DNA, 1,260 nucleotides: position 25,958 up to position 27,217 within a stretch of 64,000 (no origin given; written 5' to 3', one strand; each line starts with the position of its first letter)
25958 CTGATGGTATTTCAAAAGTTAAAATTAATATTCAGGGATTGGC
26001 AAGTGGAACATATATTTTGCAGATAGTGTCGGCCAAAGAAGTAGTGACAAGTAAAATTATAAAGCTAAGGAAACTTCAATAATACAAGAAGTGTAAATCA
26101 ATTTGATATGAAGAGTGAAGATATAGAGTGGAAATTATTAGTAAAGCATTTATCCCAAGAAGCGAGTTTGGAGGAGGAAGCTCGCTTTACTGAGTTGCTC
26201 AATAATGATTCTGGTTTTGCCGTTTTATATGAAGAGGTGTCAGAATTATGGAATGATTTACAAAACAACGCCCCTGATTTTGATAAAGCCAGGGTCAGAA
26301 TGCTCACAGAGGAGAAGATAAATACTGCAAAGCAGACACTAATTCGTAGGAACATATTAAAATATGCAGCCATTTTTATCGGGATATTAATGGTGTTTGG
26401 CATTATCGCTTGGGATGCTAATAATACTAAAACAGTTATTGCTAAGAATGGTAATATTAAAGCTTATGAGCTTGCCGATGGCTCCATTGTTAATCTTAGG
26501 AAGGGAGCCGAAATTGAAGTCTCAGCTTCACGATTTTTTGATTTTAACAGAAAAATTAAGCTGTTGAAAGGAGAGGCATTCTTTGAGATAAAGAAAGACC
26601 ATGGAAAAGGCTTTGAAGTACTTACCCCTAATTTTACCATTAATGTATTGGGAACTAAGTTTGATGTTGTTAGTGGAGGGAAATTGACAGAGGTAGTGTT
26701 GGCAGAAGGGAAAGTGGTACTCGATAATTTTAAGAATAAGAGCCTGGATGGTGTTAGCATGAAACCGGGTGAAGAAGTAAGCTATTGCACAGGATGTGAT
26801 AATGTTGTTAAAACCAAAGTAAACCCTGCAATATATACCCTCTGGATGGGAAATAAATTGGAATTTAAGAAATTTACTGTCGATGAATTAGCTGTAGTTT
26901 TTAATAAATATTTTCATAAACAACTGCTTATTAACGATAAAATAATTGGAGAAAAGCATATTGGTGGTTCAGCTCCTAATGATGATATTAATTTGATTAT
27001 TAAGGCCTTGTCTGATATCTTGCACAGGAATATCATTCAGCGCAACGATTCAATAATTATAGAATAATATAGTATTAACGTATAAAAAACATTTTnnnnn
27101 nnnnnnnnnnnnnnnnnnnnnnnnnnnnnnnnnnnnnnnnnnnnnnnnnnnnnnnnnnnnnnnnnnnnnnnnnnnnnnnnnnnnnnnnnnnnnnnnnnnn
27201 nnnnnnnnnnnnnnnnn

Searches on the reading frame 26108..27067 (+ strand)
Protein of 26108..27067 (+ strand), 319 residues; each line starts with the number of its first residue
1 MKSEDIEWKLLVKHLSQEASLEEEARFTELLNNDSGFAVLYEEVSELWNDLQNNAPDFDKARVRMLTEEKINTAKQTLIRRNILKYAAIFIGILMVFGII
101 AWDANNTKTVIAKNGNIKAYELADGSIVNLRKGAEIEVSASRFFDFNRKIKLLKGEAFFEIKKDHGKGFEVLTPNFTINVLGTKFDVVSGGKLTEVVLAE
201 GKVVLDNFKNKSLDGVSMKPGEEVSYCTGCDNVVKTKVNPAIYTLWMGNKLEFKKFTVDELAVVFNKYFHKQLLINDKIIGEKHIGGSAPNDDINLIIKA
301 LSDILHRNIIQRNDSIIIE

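Call 23: search_protein_families(library=pfam, proteins=[window:26108-27067:+], max_evalue=0.00001)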
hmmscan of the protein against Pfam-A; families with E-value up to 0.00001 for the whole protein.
window:26108-27067:+ (319 aa): 1 family
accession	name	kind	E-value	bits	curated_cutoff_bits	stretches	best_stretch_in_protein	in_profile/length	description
PF04773.18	FecR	-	3.3e-16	59.9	24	1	112-203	5-96/97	FecR protein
